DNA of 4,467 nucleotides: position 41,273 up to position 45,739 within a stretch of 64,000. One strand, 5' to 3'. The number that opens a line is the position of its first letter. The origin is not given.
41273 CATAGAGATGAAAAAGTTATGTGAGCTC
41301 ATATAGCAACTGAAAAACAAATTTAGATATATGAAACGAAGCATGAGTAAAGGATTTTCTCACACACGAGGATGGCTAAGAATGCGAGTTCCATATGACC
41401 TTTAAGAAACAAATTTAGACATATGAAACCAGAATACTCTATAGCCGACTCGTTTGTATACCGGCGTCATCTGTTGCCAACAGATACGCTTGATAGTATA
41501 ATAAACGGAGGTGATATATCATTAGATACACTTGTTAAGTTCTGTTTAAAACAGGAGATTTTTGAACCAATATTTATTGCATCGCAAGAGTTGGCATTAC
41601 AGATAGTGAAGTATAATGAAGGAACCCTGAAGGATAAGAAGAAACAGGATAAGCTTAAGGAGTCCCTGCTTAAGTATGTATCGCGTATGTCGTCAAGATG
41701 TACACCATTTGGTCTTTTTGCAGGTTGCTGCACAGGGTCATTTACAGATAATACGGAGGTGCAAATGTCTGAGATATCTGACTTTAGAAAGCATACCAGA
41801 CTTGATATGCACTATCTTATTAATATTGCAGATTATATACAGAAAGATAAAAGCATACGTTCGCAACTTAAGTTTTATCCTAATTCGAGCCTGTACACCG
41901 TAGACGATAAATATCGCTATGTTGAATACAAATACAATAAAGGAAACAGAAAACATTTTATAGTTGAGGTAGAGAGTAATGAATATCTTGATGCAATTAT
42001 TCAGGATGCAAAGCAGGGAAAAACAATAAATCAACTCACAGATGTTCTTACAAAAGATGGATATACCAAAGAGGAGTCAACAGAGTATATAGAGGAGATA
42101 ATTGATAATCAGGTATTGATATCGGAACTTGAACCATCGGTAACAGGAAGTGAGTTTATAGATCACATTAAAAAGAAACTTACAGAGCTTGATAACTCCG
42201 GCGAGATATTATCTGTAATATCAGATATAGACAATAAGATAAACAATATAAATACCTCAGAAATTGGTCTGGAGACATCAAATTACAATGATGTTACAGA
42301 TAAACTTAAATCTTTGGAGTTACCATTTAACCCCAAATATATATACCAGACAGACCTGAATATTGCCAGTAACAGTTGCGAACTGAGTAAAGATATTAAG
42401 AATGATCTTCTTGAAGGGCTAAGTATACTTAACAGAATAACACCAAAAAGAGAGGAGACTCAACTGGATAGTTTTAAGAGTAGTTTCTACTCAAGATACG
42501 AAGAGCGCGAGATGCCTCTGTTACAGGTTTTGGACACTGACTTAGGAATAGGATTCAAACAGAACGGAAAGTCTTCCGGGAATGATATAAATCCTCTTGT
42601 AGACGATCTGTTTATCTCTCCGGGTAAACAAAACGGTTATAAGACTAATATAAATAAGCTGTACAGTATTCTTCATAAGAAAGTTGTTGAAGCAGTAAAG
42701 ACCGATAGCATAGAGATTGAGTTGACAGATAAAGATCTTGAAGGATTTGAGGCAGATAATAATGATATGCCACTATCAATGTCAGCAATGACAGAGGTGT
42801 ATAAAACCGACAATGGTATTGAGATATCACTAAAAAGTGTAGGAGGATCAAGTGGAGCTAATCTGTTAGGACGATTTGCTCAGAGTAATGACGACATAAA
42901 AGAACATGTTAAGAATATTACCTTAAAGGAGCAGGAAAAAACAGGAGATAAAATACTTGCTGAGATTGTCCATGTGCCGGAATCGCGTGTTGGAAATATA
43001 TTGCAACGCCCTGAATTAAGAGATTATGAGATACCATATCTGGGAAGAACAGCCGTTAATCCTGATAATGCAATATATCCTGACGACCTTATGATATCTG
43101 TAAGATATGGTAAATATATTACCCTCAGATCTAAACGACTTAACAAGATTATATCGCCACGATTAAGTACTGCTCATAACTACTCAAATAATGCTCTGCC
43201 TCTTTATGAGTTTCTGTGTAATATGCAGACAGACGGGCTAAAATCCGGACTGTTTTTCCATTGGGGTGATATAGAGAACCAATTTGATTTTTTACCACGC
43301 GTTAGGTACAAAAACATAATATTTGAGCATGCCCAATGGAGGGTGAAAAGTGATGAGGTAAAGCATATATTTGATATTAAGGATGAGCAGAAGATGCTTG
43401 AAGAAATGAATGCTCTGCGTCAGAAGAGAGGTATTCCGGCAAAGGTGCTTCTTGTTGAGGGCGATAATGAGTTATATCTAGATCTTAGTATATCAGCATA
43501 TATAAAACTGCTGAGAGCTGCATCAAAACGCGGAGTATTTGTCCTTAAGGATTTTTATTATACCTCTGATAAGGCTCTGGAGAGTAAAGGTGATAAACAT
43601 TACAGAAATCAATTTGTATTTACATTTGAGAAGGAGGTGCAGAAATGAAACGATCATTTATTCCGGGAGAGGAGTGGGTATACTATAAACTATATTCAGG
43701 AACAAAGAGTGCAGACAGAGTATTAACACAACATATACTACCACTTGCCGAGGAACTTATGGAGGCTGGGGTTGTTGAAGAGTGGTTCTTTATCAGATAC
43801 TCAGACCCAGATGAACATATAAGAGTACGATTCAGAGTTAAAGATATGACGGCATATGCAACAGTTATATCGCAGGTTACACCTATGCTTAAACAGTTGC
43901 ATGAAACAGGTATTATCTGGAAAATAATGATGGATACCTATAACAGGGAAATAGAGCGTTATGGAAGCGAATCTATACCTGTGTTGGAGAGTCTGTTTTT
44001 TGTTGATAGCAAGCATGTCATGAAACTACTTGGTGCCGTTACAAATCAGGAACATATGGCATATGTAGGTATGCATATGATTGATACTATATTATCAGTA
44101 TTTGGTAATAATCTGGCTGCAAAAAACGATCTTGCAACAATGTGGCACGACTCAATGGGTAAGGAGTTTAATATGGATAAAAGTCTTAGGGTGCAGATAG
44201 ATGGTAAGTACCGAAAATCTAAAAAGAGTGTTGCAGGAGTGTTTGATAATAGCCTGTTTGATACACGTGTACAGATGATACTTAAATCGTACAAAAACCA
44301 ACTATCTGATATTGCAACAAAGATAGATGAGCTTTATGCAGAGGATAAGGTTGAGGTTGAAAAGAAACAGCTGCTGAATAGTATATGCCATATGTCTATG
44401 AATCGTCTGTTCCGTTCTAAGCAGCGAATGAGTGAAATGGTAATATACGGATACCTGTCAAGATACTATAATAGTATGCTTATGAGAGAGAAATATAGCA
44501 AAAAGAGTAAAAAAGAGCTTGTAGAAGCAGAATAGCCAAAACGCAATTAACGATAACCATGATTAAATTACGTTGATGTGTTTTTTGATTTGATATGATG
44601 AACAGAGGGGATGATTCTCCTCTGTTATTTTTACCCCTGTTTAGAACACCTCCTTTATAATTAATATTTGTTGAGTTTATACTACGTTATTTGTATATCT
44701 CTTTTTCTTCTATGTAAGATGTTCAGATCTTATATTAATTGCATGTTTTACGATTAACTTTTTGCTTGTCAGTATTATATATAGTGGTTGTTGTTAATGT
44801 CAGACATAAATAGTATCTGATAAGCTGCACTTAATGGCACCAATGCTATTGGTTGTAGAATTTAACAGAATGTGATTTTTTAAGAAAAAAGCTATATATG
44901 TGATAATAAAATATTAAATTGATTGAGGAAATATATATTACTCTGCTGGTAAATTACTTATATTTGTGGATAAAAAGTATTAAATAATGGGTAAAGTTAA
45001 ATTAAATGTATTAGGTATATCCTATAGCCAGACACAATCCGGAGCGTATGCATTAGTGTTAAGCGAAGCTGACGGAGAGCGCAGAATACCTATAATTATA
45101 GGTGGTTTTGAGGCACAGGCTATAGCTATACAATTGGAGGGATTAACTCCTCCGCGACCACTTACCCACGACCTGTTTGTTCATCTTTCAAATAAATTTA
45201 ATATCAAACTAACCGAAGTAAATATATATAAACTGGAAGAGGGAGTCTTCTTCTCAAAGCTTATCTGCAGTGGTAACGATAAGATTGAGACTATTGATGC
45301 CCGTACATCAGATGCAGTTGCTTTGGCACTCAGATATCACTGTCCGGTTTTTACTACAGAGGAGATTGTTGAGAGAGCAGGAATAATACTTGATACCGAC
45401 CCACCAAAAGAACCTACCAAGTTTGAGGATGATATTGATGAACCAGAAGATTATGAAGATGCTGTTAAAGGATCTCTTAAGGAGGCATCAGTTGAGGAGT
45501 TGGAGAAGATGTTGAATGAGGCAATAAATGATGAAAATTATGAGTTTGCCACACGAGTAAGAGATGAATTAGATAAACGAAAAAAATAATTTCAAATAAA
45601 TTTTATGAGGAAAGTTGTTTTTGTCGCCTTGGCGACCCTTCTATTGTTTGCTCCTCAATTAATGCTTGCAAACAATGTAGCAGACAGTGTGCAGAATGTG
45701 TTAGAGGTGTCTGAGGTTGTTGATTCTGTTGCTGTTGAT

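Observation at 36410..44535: Class I lanthipeptide locus with 11 tandem precursors, a split LanB and no protease/transporter in the window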

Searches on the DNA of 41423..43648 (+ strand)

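Call 69: search_rna_families(sources=[L056, L021, L049, L083, L019, L051, L004, L005], threshold=gathering)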
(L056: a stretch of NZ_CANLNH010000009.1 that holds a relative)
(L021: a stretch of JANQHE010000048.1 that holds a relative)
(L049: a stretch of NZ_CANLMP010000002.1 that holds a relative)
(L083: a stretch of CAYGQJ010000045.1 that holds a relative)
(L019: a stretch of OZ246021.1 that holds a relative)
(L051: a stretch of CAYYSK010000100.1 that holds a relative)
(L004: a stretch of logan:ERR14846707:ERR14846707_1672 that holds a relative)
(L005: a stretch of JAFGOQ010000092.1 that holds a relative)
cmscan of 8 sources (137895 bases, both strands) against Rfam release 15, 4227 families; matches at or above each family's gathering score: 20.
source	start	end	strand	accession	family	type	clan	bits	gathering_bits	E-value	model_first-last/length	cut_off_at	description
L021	7432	7467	+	RF02914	DUF805b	Cis-reg;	CL00115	51.8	35.6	1.6e-11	1-35/35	no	DUF805b RNA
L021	6622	6656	+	RF02914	DUF805b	Cis-reg;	CL00115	51.1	35.6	2.7e-11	1-35/35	no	DUF805b RNA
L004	252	286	+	RF02914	DUF805b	Cis-reg;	CL00115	51.1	35.6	2.8e-11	1-35/35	no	DUF805b RNA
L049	4863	4898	+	RF02914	DUF805b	Cis-reg;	CL00115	48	35.6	3e-10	1-35/35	no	DUF805b RNA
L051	3952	3986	+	RF02914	DUF805b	Cis-reg;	CL00115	48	35.6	3.1e-10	1-35/35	no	DUF805b RNA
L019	3949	3983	+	RF02914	DUF805b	Cis-reg;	CL00115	47.9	35.6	3.4e-10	1-35/35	no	DUF805b RNA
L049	5507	5542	+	RF02914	DUF805b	Cis-reg;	CL00115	46.2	35.6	1.2e-09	1-35/35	no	DUF805b RNA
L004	10955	11038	-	RF00005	tRNA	Gene; tRNA;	CL00001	45.8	29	3e-06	1-71/71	no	tRNA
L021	3389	3424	+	RF02914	DUF805b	Cis-reg;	CL00115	45.5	35.6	2.2e-09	1-35/35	no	DUF805b RNA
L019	5677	5712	+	RF02914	DUF805b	Cis-reg;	CL00115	44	35.6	7e-09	1-35/35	no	DUF805b RNA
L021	8399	8434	+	RF02914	DUF805b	Cis-reg;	CL00115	43.4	35.6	1.1e-08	1-35/35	no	DUF805b RNA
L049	8051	8086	+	RF02914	DUF805b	Cis-reg;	CL00115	42.2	35.6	2.7e-08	1-35/35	no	DUF805b RNA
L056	1950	1985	+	RF02914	DUF805b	Cis-reg;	CL00115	42.1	35.6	3.1e-08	1-35/35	no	DUF805b RNA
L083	4819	4853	+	RF02914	DUF805b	Cis-reg;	CL00115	42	35.6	3.2e-08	1-35/35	no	DUF805b RNA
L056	9552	9586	+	RF02914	DUF805b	Cis-reg;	CL00115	40.4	35.6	1.2e-07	1-35/35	no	DUF805b RNA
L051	3557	3592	+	RF02914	DUF805b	Cis-reg;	CL00115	39.6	35.6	2.1e-07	1-35/35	no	DUF805b RNA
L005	301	336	+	RF02914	DUF805b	Cis-reg;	CL00115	38.8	35.6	4e-07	1-35/35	no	DUF805b RNA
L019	8231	8263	+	RF02914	DUF805b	Cis-reg;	CL00115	37.9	35.6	7.9e-07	1-35/35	no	DUF805b RNA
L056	1603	1637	+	RF02914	DUF805b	Cis-reg;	CL00115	37.8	35.6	8.5e-07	1-35/35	no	DUF805b RNA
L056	9180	9214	+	RF02914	DUF805b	Cis-reg;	CL00115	36.9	35.6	1.7e-06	1-35/35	no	DUF805b RNA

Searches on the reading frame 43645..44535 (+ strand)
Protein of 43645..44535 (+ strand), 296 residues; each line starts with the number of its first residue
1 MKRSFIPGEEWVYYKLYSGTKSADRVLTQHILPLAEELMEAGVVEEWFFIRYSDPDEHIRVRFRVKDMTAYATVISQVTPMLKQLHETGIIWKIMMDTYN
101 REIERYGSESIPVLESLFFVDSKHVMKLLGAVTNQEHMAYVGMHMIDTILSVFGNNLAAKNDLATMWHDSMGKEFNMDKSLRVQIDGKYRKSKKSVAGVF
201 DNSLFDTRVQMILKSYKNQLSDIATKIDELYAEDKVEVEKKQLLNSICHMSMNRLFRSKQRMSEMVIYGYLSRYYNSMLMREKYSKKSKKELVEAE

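Call 3: search_protein_families(library=pfam, proteins=[window:43645-44535:+], max_evalue=0.01)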
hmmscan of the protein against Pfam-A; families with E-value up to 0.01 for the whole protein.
window:43645-44535:+ (296 aa): 1 family
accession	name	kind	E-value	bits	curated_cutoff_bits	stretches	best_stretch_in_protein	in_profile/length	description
PF14028.11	Lant_dehydr_C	-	1.1e-66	226.1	24.4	1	11-275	1-255/255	Lantibiotic biosynthesis dehydratase C-term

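Call 4: search_protein_families(library=ncbifam, proteins=[window:43645-44535:+], max_evalue=0.01)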
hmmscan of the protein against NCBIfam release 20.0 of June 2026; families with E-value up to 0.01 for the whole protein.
window:43645-44535:+ (296 aa): 1 family
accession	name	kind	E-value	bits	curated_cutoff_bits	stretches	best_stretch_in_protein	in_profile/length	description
TIGR03891.1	thiopep_ocin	subfamily_domain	7.6e-64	216.2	48.45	1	11-275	1-263/263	thiopeptide-type bacteriocin biosynthesis protein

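Call 41: search_solved_structures(query=window:43645-44535:+, max_evalue=0.01, show_alignments=2)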
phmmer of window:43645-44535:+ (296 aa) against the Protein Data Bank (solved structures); distinct sequences matched with E-value up to 0.01: 4.
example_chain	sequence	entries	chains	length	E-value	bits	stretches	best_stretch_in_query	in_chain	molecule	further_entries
9g04_A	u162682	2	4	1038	2e-18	70.1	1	6-260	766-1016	Thiopeptide-type bacteriocin biosynthesis domain containing protein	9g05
4wd9_A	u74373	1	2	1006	4.6e-13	52.6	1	2-277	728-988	Nisin biosynthesis protein NisB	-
6m7y_A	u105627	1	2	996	5.3e-13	52.3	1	2-275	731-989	Nisin biosynthesis protein NisB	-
5ehk_A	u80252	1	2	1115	7.5e-10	42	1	8-130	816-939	Lantibiotic dehydratase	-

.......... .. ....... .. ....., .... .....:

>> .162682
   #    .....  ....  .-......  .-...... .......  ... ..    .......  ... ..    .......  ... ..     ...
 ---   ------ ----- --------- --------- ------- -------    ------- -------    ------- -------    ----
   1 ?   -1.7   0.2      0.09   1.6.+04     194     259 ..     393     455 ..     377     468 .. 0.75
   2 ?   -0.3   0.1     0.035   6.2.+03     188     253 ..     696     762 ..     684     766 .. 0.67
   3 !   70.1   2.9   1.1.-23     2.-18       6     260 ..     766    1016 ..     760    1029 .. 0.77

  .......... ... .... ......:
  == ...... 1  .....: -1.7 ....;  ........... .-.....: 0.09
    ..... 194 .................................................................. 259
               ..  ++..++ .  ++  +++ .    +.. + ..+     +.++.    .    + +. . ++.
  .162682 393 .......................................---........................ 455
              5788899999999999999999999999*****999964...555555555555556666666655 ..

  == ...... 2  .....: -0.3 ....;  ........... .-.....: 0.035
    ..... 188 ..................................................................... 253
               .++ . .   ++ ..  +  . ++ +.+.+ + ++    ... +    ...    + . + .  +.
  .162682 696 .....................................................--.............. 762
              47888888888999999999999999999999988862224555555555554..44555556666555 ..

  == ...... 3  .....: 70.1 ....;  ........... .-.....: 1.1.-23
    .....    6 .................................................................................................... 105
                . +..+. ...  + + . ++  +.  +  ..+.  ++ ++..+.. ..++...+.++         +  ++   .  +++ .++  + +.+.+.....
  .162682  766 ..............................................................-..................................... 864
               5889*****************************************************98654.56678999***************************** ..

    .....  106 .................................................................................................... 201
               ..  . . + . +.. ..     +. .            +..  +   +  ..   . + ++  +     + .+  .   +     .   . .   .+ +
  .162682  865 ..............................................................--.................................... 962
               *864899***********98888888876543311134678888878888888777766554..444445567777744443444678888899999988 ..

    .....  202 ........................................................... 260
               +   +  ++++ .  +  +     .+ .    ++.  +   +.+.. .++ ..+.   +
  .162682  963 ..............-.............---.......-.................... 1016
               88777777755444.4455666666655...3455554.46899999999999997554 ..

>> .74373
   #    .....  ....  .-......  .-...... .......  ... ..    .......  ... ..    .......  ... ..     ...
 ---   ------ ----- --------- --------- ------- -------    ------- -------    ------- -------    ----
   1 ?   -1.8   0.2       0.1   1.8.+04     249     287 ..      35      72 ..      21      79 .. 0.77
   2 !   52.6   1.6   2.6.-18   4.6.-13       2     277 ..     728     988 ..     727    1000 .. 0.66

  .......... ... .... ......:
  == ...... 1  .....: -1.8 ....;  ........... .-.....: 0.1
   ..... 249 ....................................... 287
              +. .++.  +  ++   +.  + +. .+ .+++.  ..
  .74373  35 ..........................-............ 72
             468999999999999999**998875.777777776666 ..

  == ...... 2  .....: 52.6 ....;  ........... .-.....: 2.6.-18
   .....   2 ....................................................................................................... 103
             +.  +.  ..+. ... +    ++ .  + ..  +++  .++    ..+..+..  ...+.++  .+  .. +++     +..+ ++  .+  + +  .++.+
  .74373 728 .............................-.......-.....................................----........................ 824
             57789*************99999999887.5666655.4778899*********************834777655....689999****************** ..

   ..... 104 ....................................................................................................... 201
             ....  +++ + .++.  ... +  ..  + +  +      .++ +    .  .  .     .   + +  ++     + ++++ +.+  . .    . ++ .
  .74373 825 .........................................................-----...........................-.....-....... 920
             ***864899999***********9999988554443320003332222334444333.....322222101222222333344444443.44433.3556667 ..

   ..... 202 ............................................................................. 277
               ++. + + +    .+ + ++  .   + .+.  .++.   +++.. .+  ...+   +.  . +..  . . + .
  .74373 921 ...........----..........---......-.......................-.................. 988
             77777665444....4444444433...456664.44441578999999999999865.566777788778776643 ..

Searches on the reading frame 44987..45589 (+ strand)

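Call 3: search_protein_families(library=pfam, proteins=[window:44987-45589:+], max_evalue=0.01)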
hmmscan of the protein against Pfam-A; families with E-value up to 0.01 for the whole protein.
window:44987-45589:+ (200 aa): 2 families
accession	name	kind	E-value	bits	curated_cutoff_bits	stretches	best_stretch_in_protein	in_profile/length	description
PF02577.19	BFN_dom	-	1.2e-39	135.1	27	1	23-134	1-110/112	Bifunctional nuclease domain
PF02151.25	UVR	-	2.9e-06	27.3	21.5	1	167-196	2-31/36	UvrB/uvrC motif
